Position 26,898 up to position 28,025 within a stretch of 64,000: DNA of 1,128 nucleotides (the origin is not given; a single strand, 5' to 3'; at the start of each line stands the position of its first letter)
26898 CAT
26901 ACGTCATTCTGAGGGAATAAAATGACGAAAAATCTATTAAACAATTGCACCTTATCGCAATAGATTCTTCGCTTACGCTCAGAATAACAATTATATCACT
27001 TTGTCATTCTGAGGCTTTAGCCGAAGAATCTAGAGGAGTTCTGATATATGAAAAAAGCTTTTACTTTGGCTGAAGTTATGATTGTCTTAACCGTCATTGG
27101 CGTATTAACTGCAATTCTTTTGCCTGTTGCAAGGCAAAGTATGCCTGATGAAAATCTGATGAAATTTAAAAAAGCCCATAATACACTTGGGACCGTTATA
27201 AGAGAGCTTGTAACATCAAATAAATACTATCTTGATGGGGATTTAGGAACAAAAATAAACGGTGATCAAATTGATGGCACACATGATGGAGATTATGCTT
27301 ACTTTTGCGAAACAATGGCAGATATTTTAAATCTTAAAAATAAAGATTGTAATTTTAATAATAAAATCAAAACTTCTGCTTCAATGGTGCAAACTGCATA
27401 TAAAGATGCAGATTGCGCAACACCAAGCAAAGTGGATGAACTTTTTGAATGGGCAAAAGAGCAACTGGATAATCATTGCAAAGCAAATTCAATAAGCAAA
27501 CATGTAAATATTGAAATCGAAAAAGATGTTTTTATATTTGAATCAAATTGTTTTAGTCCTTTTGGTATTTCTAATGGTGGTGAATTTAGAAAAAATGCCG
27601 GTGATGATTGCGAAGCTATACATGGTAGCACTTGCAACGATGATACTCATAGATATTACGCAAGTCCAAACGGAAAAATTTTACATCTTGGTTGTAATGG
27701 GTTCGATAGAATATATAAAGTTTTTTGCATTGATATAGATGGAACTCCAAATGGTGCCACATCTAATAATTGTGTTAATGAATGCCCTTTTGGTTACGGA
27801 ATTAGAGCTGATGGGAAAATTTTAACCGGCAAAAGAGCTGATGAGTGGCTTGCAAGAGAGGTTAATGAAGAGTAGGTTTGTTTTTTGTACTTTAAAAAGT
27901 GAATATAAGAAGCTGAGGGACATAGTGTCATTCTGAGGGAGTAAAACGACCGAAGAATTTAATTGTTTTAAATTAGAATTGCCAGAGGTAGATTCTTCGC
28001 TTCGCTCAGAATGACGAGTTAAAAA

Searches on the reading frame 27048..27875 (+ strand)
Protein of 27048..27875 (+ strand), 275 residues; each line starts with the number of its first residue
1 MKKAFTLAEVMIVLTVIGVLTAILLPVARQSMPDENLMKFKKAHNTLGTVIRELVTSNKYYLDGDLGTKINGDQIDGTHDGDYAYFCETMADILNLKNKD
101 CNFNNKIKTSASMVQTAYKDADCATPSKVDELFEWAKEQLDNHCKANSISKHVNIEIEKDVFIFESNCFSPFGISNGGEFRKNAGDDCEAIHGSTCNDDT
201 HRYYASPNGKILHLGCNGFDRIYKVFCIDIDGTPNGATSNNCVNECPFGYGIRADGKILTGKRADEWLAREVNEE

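Call 40: search_protein_families(library=pfam, proteins=[window:27048-27875:+], max_evalue=0.01)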
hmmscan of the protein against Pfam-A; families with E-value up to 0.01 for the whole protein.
window:27048-27875:+ (275 aa): 1 family
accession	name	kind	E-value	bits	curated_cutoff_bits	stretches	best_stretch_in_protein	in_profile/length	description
PF07963.17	N_methyl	-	8.8e-05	22.4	21.2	1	2-25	4-27/27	Prokaryotic N-terminal methylation motif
